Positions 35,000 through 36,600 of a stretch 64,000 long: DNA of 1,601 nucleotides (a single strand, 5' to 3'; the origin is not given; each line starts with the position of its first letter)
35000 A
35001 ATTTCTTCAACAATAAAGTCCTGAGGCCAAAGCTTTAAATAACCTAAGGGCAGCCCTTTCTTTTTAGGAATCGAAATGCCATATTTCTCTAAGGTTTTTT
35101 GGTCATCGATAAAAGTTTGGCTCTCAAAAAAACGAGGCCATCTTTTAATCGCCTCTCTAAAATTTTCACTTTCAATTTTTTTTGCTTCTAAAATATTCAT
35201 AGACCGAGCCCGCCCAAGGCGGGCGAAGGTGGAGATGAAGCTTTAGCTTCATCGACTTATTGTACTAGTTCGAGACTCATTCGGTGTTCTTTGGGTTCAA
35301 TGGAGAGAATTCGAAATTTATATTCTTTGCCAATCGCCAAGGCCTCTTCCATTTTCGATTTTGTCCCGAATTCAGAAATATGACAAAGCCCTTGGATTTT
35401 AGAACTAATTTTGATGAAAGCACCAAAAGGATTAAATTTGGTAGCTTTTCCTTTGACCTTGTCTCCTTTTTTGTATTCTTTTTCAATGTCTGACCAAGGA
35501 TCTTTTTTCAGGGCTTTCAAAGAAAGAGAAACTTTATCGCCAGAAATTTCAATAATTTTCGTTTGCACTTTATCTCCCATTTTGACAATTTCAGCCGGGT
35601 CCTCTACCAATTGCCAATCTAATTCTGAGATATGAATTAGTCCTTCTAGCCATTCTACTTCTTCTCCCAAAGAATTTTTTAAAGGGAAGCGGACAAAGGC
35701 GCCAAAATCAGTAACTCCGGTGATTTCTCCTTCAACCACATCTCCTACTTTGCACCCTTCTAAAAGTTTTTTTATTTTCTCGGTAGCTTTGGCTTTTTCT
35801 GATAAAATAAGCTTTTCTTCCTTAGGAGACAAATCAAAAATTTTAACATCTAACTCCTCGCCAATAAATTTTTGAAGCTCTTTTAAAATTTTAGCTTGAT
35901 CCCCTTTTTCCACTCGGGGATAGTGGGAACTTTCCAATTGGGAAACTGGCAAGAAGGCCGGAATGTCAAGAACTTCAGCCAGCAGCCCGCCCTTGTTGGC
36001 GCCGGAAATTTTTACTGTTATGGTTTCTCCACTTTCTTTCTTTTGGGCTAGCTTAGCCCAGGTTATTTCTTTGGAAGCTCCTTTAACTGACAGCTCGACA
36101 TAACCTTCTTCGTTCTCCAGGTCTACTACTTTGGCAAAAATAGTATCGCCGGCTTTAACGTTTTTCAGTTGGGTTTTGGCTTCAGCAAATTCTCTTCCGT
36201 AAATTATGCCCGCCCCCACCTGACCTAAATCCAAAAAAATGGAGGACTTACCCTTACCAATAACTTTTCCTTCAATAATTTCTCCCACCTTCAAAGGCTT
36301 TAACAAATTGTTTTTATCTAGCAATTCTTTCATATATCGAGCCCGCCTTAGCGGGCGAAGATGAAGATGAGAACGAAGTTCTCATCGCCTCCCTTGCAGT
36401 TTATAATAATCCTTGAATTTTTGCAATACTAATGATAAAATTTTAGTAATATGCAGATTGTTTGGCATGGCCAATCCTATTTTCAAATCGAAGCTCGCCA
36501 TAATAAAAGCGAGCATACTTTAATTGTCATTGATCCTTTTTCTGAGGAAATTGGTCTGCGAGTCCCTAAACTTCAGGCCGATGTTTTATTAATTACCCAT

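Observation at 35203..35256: R1: a dispersed family of ~45-55-nt double-hairpin repeats with compensatory stem changes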

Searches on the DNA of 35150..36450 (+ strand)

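Call 38: search_rna_families(source=window, start=35150, end=36450, threshold=evalue, max_evalue=10)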
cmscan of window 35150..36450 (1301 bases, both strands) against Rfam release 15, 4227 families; matches with E-value up to 10: 13.
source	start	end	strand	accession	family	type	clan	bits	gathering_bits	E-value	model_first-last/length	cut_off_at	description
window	35761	35994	+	RF02149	MESTIT1_2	Gene; lncRNA;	-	21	80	0.75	1-235/235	no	MEST intronic transcript 1, antisense RNA conserved region 2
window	36218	36270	+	RF04188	Hovlinc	Gene; ribozyme;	-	18.6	42.3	0.64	1-170/170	no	Hovlinc ribozyme (hominin vlincRNA-located)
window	35545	35662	-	RF02909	rli117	Gene; sRNA;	-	17.6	87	0.1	1-272/272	no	Listeria sRNA rli117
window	35866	35892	+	RF00066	U7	Gene; snRNA;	-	16.9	34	0.88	1-62/62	no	U7 small nuclear RNA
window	35839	35959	-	RF00443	SNORA27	Gene; snRNA; snoRNA; HACA-box;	CL00032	16.3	64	6.4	1-127/127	no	Small nucleolar RNA SNORA27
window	36004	36071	+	RF02866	ncS16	Gene; sRNA;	-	15.9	48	4.2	1-83/83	no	Burkholderia sRNA 16 (Bc_KC_sr1)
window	35323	35408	-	RF00778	MIR473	Gene; miRNA;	-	15.8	52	4.1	1-84/84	no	MIR473 microRNA precursor family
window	35822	35905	-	RF04130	MIR7996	Gene; miRNA;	-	15.7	119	8.8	1-190/190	no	MIR7996 microRNA precursor family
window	36259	36362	-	RF00015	U4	Gene; snRNA; splicing;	CL00007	14.2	46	2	1-138/138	no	U4 spliceosomal RNA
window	35325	35433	-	RF01845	enod40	Gene;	-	13.7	45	1.7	99-222/263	no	Early nodulin 40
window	35151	35242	-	RF02974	Fibro-purF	Cis-reg;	-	13.5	60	7.5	1-75/75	no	Fibro-purF RNA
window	36237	36317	-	RF00516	ylbH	Cis-reg; leader;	-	12.7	50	9.7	1-122/122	no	ylbH leader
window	36140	36168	+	RF00140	Alpha_RBS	Cis-reg;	-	11.7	38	8.5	1-110/110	no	Alpha operon ribosome binding site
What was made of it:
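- On Curated structured-RNA family (Rfam 15): Nothing overlaps copies A or B credibly even at E<=10 (call 38).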

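Call 50: build_rna_model(alignment_id=A5, structure=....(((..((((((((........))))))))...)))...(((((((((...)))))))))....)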
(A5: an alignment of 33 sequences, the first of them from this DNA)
Model R1 built from alignment A5 (33 sequences, 67 columns); structure: as given.
model positions 60; base pairs 19; branch points 1; effective number of sequences 7.31; information 0.931 bits per position. Calibrated on 0.2 Mb of random sequence (short: E-values are rough).
structure used (alignment columns):
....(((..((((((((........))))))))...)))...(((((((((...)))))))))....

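Call 51: search_with_rna_model(model_id=R1, source=window, filters=off, max_evalue=10)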
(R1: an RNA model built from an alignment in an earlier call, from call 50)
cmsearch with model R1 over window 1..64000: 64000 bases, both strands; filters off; matches with E-value up to 10: 77.
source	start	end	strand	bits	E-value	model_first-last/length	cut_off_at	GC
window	36332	36390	+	71.5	4.7e-19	1-60/60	no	0.51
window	35199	35257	+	65.2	3.1e-17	1-60/60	no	0.58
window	26672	26728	+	60.6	6.8e-16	1-60/60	no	0.49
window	54345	54405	-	50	8.6e-13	1-60/60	no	0.36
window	30891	30952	+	37.9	2.7e-09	1-60/60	no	0.26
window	22882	22939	+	36.3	8e-09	1-60/60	no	0.52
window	49902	49952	-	35.3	1.6e-08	1-60/60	no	0.53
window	42207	42258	-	31.4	2.2e-07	1-60/60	no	0.48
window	36981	37032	+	28.9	1.2e-06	1-60/60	no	0.44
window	21698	21747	+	27.9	2.3e-06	1-60/60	no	0.5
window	37450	37509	-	27.3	3.4e-06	1-60/60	no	0.3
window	50075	50134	+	21.4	0.00017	1-60/60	no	0.25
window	11306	11365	+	19.3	0.0007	1-60/60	no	0.33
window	36366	36386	-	16.2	0.0057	36-56/60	no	0.43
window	42259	42302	-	15.6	0.0087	1-60/60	no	0.5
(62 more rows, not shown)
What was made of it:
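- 35199..35257 (+): Copy A, long type (GC-rich hairpin 1 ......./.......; hairpin 2 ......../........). It fills the whole gap between the rpsA stop (35257) and the truD start (35200) and is antisense to both genes. R1 65.2 bits, E 3e-17 (call 51).
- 36332..36390 (+): Copy B, long type. Its P1 end lies 4 nt from the rpsA start codon, in the divergent spacer between the MBL hydrolase gene and rpsA. R1 71.5 bits (call 51).
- Checked: Weaker matches lie at 42259-42302(-) and 43136-43184 (call 51).
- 13 model hits at E<1e-3 in 64 kb (call 51).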
